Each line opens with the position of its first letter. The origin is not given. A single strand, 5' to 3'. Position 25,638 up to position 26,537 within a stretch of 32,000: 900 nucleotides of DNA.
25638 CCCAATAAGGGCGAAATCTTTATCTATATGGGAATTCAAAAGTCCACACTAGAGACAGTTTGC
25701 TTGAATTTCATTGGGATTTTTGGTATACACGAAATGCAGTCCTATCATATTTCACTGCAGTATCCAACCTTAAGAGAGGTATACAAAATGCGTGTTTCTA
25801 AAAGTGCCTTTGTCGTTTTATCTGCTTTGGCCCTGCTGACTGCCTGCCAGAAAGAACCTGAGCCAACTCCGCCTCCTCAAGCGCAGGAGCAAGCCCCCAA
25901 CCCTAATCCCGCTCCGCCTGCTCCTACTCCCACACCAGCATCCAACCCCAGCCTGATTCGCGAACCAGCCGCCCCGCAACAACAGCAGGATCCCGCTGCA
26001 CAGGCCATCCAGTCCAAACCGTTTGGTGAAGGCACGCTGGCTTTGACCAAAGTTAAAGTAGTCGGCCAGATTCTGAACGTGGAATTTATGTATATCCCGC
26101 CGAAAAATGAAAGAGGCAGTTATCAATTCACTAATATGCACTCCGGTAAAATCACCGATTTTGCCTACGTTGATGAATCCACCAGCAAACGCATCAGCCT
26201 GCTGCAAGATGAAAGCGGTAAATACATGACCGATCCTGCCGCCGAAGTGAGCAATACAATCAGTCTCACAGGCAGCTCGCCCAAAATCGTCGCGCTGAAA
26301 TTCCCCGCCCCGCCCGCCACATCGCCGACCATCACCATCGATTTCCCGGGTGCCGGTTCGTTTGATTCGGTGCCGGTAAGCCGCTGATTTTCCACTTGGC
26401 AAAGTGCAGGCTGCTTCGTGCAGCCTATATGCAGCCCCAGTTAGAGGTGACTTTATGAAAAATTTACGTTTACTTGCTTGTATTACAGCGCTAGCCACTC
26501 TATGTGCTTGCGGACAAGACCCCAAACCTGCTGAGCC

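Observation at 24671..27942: A 3.1-3.5 kb foreign segment splits an ape-like FAS/PKS operon and carries an uncharacterised LRR / twin-lipoprotein / bPH2 gene set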

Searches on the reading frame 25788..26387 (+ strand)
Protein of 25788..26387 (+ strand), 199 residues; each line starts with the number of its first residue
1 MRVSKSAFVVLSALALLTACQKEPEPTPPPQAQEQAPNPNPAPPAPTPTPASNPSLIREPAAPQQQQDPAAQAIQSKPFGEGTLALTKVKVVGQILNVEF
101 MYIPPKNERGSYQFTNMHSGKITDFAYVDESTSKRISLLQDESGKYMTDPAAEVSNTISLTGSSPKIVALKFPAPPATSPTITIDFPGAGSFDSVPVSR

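Call 9: search_protein_families(library=pfam, proteins=[window:25788-26387:+], max_evalue=0.01)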
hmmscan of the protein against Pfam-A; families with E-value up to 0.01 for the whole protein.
window:25788-26387:+ (199 aa): 0 families

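Call 17: find_homologous_proteins(query=window:25788-26387:+)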
Query window:25788-26387:+ (199 aa): 302 proteins with E <= 0.001 among 5213 candidates; the best 120 are listed.
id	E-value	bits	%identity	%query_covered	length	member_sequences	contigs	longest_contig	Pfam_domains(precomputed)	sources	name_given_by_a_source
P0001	3.0e-121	420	99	100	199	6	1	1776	-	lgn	-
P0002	1.2e-115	402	95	100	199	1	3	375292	-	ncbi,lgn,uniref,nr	ncbi:phosphoribosylglycinamide synthetase [Eikenella corrodens]|uniref:Phosphoribosylglycinamide syn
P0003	4.6e-115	400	93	100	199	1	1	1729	-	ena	-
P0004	4.7e-115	400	95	100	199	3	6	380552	-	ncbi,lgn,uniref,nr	ncbi:phosphoribosylglycinamide synthetase [Eikenella sp. NML080894]|uniref:phosphoribosylglycinamide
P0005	6.4e-115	400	94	100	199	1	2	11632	-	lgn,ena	-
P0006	9.2e-115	399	94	100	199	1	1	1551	-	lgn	-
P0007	5.1e-114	397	93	100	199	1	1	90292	-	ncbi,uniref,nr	ncbi:phosphoribosylglycinamide synthetase [Eikenella corrodens]|uniref:phosphoribosylglycinamide syn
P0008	6.5e-114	396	93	100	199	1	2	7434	-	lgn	-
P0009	7.7e-114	396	93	100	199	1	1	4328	-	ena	-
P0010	1.6e-113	395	93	100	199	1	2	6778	-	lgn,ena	-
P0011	1.8e-113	395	92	100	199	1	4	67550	-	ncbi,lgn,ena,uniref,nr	ncbi:hypothetical protein [Eikenella corrodens]|uniref:hypothetical protein n=1 Tax=Eikenella corrod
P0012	2.1e-113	395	93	100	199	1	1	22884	-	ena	-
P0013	2.1e-113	395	93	100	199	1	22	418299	-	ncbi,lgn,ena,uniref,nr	ncbi:hypothetical protein [Eikenella corrodens]|uniref:Phosphoribosylglycinamide synthetase n=1 Tax=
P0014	2.5e-113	394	93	100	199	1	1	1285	-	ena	-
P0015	2.9e-113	394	91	100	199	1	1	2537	-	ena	-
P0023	7.7e-113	393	92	100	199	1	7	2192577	-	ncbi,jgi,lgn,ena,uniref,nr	ncbi:Uncharacterised protein [Eikenella corrodens]|uniref:Phosphoribosylglycinamide synthetase n=2 T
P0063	4.8e-104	364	87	100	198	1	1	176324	-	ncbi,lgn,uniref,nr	ncbi:phosphoribosylglycinamide synthetase [Eikenella longinqua]|uniref:Phosphoribosylglycinamide syn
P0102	5.7e-89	315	76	100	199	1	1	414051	-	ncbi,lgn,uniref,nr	ncbi:phosphoribosylglycinamide synthetase [Eikenella sp. S3360]|uniref:Phosphoribosylglycinamide syn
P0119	1.5e-76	274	66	100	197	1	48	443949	-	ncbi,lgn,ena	-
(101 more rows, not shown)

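Call 18: find_encoding_contigs(protein=P0063, flank=10000, max_places=2)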
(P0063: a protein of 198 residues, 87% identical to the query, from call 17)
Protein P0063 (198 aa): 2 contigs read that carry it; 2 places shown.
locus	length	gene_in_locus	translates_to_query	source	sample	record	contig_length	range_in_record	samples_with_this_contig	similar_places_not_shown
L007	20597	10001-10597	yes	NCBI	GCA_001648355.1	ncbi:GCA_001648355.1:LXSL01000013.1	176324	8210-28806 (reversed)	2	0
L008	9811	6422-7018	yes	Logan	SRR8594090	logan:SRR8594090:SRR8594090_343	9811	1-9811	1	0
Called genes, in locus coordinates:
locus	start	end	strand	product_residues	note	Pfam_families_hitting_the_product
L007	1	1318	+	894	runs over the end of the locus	PF03710:GlnE, PF03445:DUF294 (faint), PF08335:GlnD_UR_UTase, PF10335:DUF294_C (faint), PF03710:GlnE, PF08335:GlnD_UR_UTase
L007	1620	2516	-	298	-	-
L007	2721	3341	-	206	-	PF01300:Sua5_yciO_yrdC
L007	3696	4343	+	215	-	-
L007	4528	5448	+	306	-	PF01370:Epimerase, PF08338:DUF1731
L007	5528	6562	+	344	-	PF00586:AIRS, PF02769:AIRS_C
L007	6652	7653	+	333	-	-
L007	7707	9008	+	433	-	PF00709:Adenylsucc_synt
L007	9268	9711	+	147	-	-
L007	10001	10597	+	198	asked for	-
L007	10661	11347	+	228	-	PF00691:OmpA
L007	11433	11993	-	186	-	-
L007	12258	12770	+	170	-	PF13827:DUF4189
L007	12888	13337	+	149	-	-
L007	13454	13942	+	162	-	-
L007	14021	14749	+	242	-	PF00106:adh_short, PF08659:KR, PF13561:adh_short_C2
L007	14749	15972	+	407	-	PF00109:ketoacyl-synt, PF02801:Ketoacyl-synt_C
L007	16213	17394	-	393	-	PF00108:Thiolase_N, PF02803:Thiolase_C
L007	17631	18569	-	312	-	PF00126:HTH_1, PF03466:LysR_substrate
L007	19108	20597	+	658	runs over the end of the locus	PF00724:Oxidored_FMN, PF00890:FAD_binding_2, PF01266:DAO (weak), PF07992:Pyr_redox_2, PF12831:FAD_oxidored, PF13450:NAD_binding_8, PF13738:Pyr_redox_3, PF00070:Pyr_redox, +5 more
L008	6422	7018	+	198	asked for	-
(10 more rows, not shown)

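Call 19: find_encoding_contigs(protein=P0102, flank=10000, max_places=2)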
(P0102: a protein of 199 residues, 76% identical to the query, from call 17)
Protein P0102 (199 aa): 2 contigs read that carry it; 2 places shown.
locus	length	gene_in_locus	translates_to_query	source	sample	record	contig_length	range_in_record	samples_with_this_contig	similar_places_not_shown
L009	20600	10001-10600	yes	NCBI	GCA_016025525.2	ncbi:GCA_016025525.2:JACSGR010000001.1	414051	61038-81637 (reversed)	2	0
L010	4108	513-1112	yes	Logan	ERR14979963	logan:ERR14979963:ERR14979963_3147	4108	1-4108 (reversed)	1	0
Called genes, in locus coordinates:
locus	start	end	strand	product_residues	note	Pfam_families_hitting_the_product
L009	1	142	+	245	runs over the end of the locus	PF00005:ABC_tran, PF12399:BCA_ABC_TP_C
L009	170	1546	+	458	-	PF00309:Sigma54_AID, PF04963:Sigma54_CBD, PF04552:Sigma54_DBD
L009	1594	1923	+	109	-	PF02482:Ribosomal_S30AE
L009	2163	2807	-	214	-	PF00156:Pribosyltran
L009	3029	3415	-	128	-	PF01124:MAPEG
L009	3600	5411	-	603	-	PF00009:GTP_EFTU, PF01926:MMR_HSR1 (weak), PF22042:EF-G_D2 (weak), PF03144:GTP_EFTU_D2, PF00679:EFG_C, PF21018:BipA_C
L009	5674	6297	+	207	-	PF00081:Sod_Fe_N, PF02777:Sod_Fe_C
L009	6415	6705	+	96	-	PF01985:CRS1_YhbY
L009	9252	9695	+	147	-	-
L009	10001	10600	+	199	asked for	-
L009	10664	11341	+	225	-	PF00691:OmpA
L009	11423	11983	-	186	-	-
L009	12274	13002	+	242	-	PF00106:adh_short, PF08659:KR, PF13561:adh_short_C2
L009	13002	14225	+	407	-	PF00109:ketoacyl-synt, PF02801:Ketoacyl-synt_C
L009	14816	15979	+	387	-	PF25917:BSH_RND, PF25919:BSH_CusB (weak), PF25973:BSH_CzcB, PF25984:BSH_YknX (weak), PF25885:HH_EMRA (weak), PF25876:HH_MFP_RND (weak), PF25967:RND-MFP_C, PF25989:YknX_C, +4 more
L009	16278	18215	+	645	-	PF00005:ABC_tran, PF12704:MacB_PCD, PF02687:FtsX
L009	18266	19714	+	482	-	PF02321:OEP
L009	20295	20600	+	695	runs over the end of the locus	PF02554:CstA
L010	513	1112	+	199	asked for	-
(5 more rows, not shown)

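Call 20: find_encoding_contigs(protein=P0119, flank=10000, max_places=3)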
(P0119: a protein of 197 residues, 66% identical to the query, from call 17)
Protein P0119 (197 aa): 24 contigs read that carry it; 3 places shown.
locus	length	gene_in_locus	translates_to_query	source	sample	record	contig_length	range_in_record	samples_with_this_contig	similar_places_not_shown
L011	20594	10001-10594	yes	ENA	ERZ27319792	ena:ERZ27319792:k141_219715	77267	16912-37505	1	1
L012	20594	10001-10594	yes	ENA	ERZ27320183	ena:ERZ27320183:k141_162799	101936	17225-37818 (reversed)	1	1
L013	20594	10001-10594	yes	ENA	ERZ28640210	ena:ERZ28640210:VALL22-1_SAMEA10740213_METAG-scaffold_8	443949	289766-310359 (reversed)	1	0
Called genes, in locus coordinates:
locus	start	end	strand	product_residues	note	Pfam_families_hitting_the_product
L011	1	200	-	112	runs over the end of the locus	-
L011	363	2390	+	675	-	PF00270:DEAD (faint), PF04851:ResIII, PF17757:UvrB_inter, PF27431:UvrB_3rd, PF00271:Helicase_C, PF12344:UvrB, PF02151:UVR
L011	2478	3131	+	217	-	PF12762:DDE_Tnp_IS1595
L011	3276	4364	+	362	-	PF01408:GFO_IDH_MocA, PF22685:Gal80p_C-like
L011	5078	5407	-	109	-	-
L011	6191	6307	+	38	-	-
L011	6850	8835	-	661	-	PF01145:Band_7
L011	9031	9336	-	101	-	-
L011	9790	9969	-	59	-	-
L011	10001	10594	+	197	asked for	-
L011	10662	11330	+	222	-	PF00691:OmpA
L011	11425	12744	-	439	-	PF07690:MFS_1, PF00083:Sugar_tr, PF06779:MFS_4 (weak), PF07690:MFS_1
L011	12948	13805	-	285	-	PF00005:ABC_tran, PF13304:AAA_21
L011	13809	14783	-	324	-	PF00144:Beta-lactamase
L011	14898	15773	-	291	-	PF05368:NmrA, PF13460:NAD_binding_10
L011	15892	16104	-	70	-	-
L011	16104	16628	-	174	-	PF01522:Polysacc_deac_1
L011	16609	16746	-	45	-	-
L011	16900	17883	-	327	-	PF00756:Esterase (weak)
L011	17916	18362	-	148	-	PF08238:Sel1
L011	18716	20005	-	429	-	PF01794:Ferric_reduct, PF08022:FAD_binding_8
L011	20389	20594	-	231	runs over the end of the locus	PF03992:ABM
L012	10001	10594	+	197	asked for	-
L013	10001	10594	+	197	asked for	-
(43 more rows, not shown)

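Call 24: find_encoding_contigs(protein=P0023, flank=8000, max_places=4)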
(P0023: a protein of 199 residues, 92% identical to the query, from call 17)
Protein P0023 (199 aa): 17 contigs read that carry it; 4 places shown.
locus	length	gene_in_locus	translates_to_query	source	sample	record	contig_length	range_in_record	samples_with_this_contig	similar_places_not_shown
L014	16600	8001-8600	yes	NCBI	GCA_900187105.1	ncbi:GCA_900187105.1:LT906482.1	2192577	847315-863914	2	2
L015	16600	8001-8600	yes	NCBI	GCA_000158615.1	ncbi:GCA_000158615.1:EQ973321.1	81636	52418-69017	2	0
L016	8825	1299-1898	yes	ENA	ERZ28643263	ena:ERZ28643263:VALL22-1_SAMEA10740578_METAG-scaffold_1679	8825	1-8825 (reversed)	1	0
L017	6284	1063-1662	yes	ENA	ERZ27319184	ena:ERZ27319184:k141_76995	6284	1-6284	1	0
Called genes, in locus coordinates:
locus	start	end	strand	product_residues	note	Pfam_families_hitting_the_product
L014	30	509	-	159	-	PF07963:N_methyl, PF00114:Pilin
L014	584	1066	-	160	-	PF07963:N_methyl, PF00114:Pilin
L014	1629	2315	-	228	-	PF01980:TrmO_N, PF18389:TrmO_C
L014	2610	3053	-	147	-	PF09864:MliC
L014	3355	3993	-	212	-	PF23023:Anti-Pycsar_Apyc1 (weak), PF00753:Lactamase_B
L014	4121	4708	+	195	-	PF00929:RNase_T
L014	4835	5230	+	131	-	PF03544:TonB_C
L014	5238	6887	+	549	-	PF00342:PGI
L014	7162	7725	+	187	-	PF01510:Amidase_2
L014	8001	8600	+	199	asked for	-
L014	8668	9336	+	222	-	PF00691:OmpA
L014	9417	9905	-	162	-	-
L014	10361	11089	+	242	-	PF00106:adh_short, PF08659:KR, PF13561:adh_short_C2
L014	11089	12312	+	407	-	PF00109:ketoacyl-synt, PF02801:Ketoacyl-synt_C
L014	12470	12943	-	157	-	PF02566:OsmC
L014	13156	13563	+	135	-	-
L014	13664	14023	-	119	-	PF00376:MerR, PF13411:MerR_1, PF09278:MerR-DNA-bind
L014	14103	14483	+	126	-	PF02627:CMD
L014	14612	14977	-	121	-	-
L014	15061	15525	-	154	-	PF15599:Imm63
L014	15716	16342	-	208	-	PF13532:2OG-FeII_Oxy_2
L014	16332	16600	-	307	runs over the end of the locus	PF12833:HTH_18, PF01035:DNA_binding_1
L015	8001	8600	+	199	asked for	-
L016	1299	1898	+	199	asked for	-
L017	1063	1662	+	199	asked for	-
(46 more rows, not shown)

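Call 25: find_encoding_contigs(protein=P0002, flank=8000, max_places=3)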
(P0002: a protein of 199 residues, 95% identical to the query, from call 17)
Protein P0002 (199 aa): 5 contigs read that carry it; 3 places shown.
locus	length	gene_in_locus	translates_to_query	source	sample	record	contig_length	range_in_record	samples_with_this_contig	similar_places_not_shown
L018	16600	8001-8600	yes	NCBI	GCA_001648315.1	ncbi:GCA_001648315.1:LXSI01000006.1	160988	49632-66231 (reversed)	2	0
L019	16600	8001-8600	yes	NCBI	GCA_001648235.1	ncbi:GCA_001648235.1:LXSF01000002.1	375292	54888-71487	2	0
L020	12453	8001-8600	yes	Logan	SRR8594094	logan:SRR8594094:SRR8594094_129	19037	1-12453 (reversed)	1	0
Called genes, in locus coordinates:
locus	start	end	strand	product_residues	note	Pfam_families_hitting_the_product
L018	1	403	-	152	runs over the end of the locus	PF07963:N_methyl, PF00114:Pilin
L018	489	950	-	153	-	PF07963:N_methyl, PF00114:Pilin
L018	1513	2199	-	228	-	PF01980:TrmO_N, PF18389:TrmO_C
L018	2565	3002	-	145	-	PF09864:MliC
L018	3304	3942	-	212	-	PF23023:Anti-Pycsar_Apyc1 (weak), PF00753:Lactamase_B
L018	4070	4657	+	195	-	PF00929:RNase_T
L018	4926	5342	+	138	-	PF03544:TonB_C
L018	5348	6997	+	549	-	PF00342:PGI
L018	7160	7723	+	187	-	PF01510:Amidase_2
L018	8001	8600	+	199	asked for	-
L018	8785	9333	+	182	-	PF00691:OmpA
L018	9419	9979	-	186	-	-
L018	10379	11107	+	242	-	PF00106:adh_short, PF08659:KR, PF13561:adh_short_C2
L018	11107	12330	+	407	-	PF00109:ketoacyl-synt, PF02801:Ketoacyl-synt_C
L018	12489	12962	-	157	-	PF02566:OsmC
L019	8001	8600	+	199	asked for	-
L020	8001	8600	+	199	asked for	-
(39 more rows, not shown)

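Call 28: search_protein_families(library=ncbifam, proteins=[window:25788-26387:+], max_evalue=0.01)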
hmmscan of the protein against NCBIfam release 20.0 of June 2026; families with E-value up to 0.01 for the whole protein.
window:25788-26387:+ (199 aa): 0 families

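Call 29: search_protein_families(library=padloc, proteins=[window:25788-26387:+], max_evalue=0.01)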
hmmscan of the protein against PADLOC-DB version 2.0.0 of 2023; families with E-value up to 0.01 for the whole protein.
window:25788-26387:+ (199 aa): 0 families

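Call 40: search_protein_families(library=pfam, proteins=[L007:12258-12770:+, L007:12888-13337:+, L007:13454-13942:+, L007:9268-9711:+, L009:9252-9695:+, L014:7162-7725:+], max_evalue=0.1)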
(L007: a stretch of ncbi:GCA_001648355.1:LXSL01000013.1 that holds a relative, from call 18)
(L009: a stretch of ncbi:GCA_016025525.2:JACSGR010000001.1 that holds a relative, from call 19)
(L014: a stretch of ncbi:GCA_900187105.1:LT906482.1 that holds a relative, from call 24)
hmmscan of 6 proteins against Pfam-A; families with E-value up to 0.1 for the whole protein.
L007:12258-12770:+ (170 aa): 1 family
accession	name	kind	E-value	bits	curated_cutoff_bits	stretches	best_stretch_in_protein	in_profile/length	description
PF13827.11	DUF4189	-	1.6e-15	57.9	25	1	61-155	1-92/97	Domain of unknown function (DUF4189)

L007:12888-13337:+ (149 aa): 0 families

L007:13454-13942:+ (162 aa): 1 family
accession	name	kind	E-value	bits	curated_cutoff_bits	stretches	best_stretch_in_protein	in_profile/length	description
PF17434.7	DUF5413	-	0.0096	16.8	31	1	46-147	8-113/133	Family of unknown function (DUF5413)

L007:9268-9711:+ (147 aa): 1 family
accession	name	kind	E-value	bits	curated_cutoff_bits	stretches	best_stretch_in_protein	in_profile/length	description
PF13488.11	Gly-zipper_Omp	-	0.0071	16.7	25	1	68-108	2-37/46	Glycine zipper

L009:9252-9695:+ (147 aa): 0 families

L014:7162-7725:+ (187 aa): 1 family
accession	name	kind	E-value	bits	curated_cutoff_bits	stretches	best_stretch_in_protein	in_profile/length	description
PF01510.30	Amidase_2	-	3.9e-27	95.6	26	1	28-166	3-130/131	N-acetylmuramoyl-L-alanine amidase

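Call 43: predict_structure(alignment_id=A1)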
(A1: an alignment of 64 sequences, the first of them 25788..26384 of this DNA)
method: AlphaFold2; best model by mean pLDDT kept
length: 199 residues; sequences in the alignment: 64
mean_pLDDT: 87.3   pTM: 0.66
mean pLDDT of the five models: 87.3, 85.8, 85.6, 85.4, 85.1
residues with pLDDT >= 90: 122; 70-90: 49; 50-70: 26; < 50: 2
segments of 3 or more residues with pLDDT < 50: none
pLDDT, mean of each block of 10 residues (from residue 1): 57 66 81 73 79 70 79 94 97 98 96 95 97 97 95 85 95 97 97 98
secondary structure, 60 per line:
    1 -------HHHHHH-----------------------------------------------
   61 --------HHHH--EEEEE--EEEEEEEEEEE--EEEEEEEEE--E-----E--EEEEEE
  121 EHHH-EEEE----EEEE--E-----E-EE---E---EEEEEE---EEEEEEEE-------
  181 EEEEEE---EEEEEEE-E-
elements in order: H8-13 H69-72 E75-79 E82-92 E95-103 E115-121 E126-129 E134-137 E157-162 E166-173 E181-186 E190-196
